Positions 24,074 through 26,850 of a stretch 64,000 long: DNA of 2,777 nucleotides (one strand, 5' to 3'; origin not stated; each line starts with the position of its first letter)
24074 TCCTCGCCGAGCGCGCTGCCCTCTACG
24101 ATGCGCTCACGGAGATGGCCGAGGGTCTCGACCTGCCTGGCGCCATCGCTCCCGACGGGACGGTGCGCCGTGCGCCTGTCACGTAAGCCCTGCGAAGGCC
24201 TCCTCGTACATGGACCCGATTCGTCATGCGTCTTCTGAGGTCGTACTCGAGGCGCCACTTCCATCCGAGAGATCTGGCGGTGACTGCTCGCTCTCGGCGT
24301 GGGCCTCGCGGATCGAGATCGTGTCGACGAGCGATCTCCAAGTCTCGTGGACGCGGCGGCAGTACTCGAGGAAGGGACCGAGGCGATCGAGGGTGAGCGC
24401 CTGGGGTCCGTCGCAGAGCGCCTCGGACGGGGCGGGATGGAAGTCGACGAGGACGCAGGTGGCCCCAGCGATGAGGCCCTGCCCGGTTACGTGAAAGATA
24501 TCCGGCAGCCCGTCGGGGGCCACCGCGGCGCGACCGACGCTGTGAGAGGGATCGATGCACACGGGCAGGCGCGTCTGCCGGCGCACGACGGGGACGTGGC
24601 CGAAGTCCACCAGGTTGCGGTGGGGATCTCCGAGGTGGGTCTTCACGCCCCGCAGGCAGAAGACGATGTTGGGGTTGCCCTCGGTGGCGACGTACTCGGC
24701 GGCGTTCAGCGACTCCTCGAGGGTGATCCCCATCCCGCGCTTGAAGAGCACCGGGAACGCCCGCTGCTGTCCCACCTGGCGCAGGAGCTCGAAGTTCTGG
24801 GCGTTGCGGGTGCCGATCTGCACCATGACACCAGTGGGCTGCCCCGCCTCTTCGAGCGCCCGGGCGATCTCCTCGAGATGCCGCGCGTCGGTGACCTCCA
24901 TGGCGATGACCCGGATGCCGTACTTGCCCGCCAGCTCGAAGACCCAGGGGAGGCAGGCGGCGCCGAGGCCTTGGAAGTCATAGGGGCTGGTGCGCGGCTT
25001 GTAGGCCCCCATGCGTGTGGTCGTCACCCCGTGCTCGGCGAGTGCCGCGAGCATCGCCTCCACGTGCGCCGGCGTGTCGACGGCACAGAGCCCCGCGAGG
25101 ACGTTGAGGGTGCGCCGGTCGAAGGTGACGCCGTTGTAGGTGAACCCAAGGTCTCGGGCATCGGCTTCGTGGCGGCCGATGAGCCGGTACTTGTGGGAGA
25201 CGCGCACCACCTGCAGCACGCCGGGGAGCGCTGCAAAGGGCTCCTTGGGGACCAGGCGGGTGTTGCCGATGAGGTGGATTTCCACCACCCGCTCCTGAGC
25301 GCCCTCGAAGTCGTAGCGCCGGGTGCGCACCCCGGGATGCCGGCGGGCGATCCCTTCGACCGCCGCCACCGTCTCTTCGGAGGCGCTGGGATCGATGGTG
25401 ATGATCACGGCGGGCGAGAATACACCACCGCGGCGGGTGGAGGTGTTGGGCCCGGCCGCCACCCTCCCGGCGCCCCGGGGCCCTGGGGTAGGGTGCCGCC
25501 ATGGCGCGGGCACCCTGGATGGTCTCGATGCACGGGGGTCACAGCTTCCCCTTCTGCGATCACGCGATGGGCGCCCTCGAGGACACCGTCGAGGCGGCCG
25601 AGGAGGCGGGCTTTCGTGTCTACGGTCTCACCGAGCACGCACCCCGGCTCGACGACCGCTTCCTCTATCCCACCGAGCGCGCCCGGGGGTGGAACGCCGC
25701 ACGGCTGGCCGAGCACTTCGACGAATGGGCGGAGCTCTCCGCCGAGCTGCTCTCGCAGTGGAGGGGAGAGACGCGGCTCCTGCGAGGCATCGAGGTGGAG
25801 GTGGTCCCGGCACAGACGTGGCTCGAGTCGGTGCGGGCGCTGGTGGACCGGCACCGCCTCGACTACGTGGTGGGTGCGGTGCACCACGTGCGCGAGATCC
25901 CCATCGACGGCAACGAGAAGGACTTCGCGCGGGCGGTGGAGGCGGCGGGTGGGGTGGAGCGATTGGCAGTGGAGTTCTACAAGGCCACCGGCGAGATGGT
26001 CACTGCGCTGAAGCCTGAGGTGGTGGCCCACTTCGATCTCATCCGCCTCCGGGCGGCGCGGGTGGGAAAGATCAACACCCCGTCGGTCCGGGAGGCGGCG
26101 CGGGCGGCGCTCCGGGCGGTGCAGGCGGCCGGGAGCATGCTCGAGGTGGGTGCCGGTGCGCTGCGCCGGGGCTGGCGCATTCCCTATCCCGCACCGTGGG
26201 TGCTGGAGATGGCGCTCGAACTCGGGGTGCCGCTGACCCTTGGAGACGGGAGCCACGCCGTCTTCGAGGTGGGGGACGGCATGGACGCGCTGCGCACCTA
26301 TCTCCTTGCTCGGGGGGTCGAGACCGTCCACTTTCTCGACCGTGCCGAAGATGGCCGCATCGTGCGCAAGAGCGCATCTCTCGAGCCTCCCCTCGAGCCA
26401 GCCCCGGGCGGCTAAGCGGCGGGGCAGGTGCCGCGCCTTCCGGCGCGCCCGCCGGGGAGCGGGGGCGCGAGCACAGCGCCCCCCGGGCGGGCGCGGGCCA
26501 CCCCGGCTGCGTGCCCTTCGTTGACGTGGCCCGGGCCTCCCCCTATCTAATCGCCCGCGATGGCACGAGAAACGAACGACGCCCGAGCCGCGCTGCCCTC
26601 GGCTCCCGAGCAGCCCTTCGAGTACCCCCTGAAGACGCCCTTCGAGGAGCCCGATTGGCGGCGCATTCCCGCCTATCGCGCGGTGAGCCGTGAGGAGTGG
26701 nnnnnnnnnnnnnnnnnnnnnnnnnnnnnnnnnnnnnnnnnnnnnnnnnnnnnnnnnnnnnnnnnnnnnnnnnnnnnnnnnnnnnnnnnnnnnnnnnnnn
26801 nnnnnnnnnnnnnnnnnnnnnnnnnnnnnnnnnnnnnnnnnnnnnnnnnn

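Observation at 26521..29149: KamA-family radical SAM aminomutase with leaderless promoter, convergently overlapping a DUF2914-like membrane protein; no canonical partner gene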

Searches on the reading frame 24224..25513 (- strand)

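Call 3: search_protein_families(library=ncbifam, proteins=[window:24224-25513:-], max_evalue=0.01)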
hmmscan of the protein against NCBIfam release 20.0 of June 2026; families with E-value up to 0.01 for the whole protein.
window:24224-25513:- (429 aa): 8 families
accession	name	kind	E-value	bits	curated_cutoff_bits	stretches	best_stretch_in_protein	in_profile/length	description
NF006421.0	PRK08673.1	subfamily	3.2e-74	250.2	335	1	39-391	4-332/338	3-deoxy-7-phosphoheptulonate synthase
NF041229.1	BagF_FevY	exception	2.5e-64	217.6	700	1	80-378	36-315/340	phospho-2-dehydro-3-deoxyheptonate aldolase BagF/FevY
TIGR01361.1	DAHP_synth_Bsub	equivalog_domain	7.4e-63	212.3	267.75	1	126-383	16-255/260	3-deoxy-7-phosphoheptulonate synthase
NF009239.0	PRK12595.1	equivalog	5.3e-59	200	279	1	106-389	89-354/360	bifunctional 3-deoxy-7-phosphoheptulonate synthase/chorismate mutase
NF009933.0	PRK13396.1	subfamily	6.2e-58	196.5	486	1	75-381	36-330/352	3-deoxy-7-phosphoheptulonate synthase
NF003543.0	PRK05198.1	equivalog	1.3e-13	50.7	242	1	133-391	15-270/273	3-deoxy-8-phosphooctulonate synthase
TIGR01362.1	KDO8P_synth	equivalog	9.4e-12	44.6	314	1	174-390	47-254/258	3-deoxy-8-phosphooctulonate synthase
NF009109.0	PRK12457.1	equivalog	3.2e-10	39.7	457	1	255-395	133-275/281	3-deoxy-8-phosphooctulonate synthase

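Call 4: search_protein_families(library=pfam, proteins=[window:24224-25513:-], max_evalue=0.01)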
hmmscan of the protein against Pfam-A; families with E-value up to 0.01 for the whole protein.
window:24224-25513:- (429 aa): 2 families
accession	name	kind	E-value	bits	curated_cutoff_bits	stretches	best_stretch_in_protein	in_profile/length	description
PF00793.26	DAHP_synth_1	-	3e-44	151.4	25.5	1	136-385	18-261/270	DAHP synthetase I family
PF18152.6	DAHP_snth_FXD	-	0.0002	21.5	27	1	37-106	2-66/67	DAHP synthase ferredoxin-like domain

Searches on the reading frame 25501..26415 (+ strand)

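Call 3: search_protein_families(library=ncbifam, proteins=[window:25501-26415:+], max_evalue=0.01)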
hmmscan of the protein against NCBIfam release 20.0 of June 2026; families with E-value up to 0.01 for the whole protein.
window:25501-26415:+ (304 aa): 7 families
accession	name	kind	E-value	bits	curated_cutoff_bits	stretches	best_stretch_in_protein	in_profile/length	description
TIGR01856.1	hisJ_fam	subfamily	8.5e-43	146.8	90.2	1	13-263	5-249/252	histidinol-phosphatase HisJ family protein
NF005596.0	PRK07328.1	subfamily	8e-26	91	202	1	17-282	11-262/269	histidinol-phosphatase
NF005996.1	PRK08123.1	equivalog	6.1e-20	71.6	133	1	17-263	8-260/262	histidinol-phosphatase HisJ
NF005235.0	PRK06740.1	equivalog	3e-08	33.5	442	1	86-278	134-321/335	histidinol phosphate phosphatase domain-containing protein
NF005928.0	PRK07945.1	equivalog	6.9e-07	28.9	250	1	25-146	114-219/337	PHP domain-containing protein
NF006702.0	PRK09248.1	domain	2.5e-06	27.2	264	0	20-52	15-47/246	PHP domain-containing protein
NF004086.0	PRK05588.1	equivalog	0.0039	17.2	321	0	86-281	61-249/255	histidinol phosphate phosphatase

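Call 4: search_protein_families(library=pfam, proteins=[window:25501-26415:+], max_evalue=0.01)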
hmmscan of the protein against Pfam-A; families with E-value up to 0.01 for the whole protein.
window:25501-26415:+ (304 aa): 1 family
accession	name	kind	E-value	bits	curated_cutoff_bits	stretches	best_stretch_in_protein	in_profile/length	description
PF02811.25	PHP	-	1.5e-13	51.9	26.4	1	14-216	5-161/164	PHP domain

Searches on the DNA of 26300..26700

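Call 69: search_rna_families(source=window, start=26300, end=26700, threshold=evalue, max_evalue=1)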
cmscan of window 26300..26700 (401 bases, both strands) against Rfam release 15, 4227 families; matches with E-value up to 1: 0.
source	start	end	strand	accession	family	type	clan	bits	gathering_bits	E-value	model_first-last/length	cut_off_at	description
